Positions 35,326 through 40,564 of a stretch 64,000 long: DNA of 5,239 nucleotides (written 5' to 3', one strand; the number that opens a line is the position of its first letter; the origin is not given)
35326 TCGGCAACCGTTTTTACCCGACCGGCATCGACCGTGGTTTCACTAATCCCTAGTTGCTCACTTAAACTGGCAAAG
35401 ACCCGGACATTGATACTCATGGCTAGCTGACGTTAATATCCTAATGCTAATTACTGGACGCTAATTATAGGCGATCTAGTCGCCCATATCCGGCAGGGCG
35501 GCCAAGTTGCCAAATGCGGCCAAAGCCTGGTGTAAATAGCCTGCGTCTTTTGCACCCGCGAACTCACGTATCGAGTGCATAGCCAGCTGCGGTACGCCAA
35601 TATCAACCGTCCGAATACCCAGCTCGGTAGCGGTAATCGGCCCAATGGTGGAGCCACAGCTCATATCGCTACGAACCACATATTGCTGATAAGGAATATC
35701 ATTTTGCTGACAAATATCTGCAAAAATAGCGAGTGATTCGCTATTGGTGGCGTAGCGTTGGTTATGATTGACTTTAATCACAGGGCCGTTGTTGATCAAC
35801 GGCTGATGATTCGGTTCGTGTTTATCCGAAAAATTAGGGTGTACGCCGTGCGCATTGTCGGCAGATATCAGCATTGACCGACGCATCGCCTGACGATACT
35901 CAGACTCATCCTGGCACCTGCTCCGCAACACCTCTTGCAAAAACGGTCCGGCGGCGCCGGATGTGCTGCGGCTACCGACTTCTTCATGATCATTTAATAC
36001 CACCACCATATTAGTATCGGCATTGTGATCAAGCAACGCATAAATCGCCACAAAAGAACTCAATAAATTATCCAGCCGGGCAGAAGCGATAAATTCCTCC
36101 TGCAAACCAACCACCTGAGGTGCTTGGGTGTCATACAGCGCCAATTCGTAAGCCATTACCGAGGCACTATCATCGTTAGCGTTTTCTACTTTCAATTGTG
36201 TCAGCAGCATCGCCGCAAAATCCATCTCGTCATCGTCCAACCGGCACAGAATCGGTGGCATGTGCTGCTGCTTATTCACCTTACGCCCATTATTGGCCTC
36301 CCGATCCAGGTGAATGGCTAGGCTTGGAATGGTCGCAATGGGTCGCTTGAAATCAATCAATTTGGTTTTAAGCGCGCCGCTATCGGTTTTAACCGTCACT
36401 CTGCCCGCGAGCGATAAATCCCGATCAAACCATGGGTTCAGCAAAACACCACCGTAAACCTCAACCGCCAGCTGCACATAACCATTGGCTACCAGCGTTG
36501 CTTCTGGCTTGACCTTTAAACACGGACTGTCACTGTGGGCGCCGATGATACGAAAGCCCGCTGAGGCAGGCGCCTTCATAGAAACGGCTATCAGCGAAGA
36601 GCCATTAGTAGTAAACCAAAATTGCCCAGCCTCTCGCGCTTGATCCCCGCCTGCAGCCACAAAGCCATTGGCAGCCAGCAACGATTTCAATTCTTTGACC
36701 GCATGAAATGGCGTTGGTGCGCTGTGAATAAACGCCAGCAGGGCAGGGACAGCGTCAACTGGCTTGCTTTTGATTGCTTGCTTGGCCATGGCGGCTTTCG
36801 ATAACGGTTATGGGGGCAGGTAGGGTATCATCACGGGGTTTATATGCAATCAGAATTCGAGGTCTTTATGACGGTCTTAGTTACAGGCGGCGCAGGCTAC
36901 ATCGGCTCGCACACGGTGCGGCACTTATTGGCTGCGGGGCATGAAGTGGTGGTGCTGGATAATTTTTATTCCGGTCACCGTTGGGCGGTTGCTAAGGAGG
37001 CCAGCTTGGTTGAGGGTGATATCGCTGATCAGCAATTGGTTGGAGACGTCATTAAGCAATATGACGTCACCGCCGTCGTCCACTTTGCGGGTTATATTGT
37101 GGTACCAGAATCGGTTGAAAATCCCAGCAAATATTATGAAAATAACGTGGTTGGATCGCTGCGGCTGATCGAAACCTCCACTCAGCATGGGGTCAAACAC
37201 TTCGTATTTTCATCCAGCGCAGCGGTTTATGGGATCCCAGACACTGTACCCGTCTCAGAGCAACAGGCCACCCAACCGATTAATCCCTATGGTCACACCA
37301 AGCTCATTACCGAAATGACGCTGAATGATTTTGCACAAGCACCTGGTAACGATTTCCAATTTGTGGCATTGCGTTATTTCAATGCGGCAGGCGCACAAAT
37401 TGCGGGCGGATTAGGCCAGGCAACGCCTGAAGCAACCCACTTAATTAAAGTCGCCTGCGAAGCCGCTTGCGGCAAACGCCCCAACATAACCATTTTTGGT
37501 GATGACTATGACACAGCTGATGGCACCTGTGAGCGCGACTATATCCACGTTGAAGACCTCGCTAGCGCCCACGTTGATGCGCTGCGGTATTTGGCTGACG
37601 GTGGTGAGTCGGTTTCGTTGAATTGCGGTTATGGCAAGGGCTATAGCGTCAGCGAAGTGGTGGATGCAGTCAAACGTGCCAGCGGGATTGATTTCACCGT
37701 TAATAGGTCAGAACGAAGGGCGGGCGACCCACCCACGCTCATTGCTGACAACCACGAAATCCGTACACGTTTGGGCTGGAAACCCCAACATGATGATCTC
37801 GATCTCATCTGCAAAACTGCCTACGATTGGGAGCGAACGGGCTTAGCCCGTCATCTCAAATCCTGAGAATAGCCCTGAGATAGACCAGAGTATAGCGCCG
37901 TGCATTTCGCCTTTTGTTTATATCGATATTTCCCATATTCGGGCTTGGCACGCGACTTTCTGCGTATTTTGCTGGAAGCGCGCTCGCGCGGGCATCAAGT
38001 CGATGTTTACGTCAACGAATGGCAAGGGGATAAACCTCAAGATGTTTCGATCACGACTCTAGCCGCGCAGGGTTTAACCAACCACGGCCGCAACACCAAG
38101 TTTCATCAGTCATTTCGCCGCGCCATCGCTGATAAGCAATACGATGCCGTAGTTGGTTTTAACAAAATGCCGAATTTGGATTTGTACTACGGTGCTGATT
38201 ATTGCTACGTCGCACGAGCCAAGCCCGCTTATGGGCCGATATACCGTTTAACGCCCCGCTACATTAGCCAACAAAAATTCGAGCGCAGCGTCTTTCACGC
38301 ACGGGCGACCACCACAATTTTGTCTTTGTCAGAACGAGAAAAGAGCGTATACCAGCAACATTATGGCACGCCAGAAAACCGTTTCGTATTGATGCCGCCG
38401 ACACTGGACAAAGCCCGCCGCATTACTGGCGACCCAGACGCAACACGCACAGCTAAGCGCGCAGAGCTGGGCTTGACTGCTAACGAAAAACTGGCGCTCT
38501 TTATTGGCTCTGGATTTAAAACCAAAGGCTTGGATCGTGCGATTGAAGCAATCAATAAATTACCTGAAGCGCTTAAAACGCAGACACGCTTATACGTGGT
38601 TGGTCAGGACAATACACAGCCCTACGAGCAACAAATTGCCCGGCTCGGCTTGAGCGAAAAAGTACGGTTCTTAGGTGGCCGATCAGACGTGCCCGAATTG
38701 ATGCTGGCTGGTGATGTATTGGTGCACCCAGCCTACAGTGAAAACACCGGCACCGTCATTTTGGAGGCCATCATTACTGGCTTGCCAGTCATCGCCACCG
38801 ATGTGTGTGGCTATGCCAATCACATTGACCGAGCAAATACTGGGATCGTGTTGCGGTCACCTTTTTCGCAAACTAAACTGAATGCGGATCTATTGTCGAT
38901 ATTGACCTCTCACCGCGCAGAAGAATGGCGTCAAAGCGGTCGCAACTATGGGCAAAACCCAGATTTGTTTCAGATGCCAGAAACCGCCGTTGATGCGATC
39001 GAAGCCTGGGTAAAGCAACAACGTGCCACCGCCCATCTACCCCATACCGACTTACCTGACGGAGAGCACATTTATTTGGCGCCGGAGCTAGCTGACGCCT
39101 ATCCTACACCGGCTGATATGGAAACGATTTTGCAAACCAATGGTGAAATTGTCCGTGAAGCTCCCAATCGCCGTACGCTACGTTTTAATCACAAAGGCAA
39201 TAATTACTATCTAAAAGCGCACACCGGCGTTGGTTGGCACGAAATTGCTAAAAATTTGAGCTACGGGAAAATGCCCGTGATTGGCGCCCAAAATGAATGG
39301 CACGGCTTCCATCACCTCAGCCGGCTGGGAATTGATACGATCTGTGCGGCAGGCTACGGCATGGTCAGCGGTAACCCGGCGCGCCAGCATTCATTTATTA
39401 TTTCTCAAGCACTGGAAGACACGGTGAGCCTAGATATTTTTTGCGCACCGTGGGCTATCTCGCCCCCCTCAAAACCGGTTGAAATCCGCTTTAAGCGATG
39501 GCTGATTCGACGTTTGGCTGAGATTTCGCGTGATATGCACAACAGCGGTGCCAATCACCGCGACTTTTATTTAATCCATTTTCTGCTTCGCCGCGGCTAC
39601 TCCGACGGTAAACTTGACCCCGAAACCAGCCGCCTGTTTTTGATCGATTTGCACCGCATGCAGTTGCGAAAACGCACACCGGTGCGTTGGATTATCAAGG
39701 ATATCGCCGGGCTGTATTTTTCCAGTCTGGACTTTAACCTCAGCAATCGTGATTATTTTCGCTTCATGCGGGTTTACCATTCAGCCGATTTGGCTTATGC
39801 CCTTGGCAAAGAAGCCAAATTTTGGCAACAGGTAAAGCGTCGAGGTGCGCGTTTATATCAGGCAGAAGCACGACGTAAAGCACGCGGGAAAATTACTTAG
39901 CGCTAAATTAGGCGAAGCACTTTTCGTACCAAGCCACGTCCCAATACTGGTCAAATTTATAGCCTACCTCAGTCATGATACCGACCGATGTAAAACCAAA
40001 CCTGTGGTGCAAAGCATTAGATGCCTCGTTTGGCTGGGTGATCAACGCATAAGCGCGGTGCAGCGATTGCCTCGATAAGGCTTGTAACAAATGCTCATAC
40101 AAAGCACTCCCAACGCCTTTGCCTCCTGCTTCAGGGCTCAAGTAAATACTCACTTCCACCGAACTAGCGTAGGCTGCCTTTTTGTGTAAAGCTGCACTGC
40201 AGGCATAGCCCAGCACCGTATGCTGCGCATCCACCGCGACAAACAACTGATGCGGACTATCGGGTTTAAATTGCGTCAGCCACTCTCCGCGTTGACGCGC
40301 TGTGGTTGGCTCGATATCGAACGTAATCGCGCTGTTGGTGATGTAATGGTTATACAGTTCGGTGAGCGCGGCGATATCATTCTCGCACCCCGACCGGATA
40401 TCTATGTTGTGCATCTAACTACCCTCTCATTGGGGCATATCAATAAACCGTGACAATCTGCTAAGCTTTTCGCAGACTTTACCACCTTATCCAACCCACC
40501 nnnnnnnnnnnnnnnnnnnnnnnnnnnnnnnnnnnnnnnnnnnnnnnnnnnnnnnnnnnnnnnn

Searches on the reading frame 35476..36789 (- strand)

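Call 38: search_protein_families(library=pfam, max_evalue=0.00001, proteins=[window:35476-36789:-])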
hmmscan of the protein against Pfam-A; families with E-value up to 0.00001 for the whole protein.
window:35476-36789:- (437 aa): 2 families
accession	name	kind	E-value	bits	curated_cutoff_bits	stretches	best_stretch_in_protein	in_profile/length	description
PF02127.20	Peptidase_M18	-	9.3e-129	430.4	24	1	20-426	1-431/432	Aminopeptidase I zinc metalloprotease (M18)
PF05343.19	Peptidase_M42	-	4.1e-12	46.2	23.2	1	308-415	186-285/292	M42 glutamyl aminopeptidase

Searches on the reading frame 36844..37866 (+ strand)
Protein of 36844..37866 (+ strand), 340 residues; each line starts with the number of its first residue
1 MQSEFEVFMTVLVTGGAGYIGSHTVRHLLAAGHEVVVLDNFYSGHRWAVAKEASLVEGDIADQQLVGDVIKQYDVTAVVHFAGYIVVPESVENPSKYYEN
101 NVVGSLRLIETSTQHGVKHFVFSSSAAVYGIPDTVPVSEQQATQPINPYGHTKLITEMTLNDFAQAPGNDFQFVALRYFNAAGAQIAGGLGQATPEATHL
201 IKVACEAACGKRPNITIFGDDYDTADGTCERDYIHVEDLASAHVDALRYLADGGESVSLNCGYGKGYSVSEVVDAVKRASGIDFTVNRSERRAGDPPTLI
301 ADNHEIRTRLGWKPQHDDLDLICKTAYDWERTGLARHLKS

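Call 39: search_protein_families(library=pfam, max_evalue=0.00001, proteins=[window:36844-37866:+])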
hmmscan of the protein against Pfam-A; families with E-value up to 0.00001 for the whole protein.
window:36844-37866:+ (340 aa): 9 families
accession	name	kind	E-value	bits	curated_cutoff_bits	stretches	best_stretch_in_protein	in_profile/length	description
PF01370.27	Epimerase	-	9.7e-57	192.6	20.9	1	11-262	1-240/240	NAD dependent epimerase/dehydratase family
PF16363.11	GDP_Man_Dehyd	-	8.3e-51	173.8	27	1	12-317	1-324/332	GDP-mannose 4,6 dehydratase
PF02719.21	Polysacc_synt_2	-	9.6e-22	77.9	20.2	1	11-184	1-174/293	Polysaccharide biosynthesis protein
PF01073.25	3Beta_HSD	-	1.3e-19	70.7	22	1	12-256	1-238/280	3-beta hydroxysteroid dehydrogenase/isomerase family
PF04321.23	RmlD_sub_bind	-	2.8e-15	56.6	27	1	9-161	1-137/287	RmlD substrate binding domain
PF13460.12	NAD_binding_10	-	2.1e-10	41.2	27.2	1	15-141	1-115/184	NAD(P)H-binding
PF05368.20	NmrA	-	8.5e-10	39.1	27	1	10-125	4-107/298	NmrA-like family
PF07993.18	NAD_binding_4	-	5e-07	29.6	20.1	0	48-164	58-192/258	Male sterility protein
PF08659.16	KR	-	1.1e-06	29.1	22.6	0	10-131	2-143/180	KR domain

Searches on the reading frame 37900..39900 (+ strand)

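Call 39: search_protein_families(library=pfam, max_evalue=0.00001, proteins=[window:37900-39900:+])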
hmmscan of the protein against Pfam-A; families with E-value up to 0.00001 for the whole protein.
window:37900-39900:+ (666 aa): 5 families
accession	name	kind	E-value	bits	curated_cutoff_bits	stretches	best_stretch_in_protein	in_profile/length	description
PF06293.20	Kdo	-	1.1e-38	133.2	21.3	1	410-626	3-207/207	Lipopolysaccharide kinase (Kdo/WaaP) family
PF00534.26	Glycos_transf_1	-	1.5e-33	116.2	26.4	1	183-348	2-170/172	Glycosyl transferases group 1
PF13692.12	Glyco_trans_1_4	-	2.5e-23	83.3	27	1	197-331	2-136/142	Glycosyl transferases group 1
PF20706.3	GT4-conflict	-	2.5e-08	33.8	26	1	193-321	194-332/385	Family 4 Glycosyltransferase in conflict systems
PF13439.12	Glyco_transf_4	-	1.1e-07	32.5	28.5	1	15-171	3-168/170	Glycosyltransferase Family 4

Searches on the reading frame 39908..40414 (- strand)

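Call 39: search_protein_families(library=pfam, max_evalue=0.00001, proteins=[window:39908-40414:-])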
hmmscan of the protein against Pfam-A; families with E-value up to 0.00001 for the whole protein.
window:39908-40414:- (168 aa): 4 families
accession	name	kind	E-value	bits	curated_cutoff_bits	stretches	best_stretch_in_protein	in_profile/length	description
PF13420.13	Acetyltransf_4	-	7.3e-18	65.5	24.3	1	6-162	1-155/155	Acetyltransferase (GNAT) domain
PF00583.31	Acetyltransf_1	-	5.8e-13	49.6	20.7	1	45-141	20-116/116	Acetyltransferase (GNAT) family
PF13302.13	Acetyltransf_3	-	2.4e-08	35.2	25.4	1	11-142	9-138/138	Acetyltransferase (GNAT) domain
PF13508.13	Acetyltransf_7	-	5.8e-08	33.4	27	1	55-142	3-83/84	Acetyltransferase (GNAT) domain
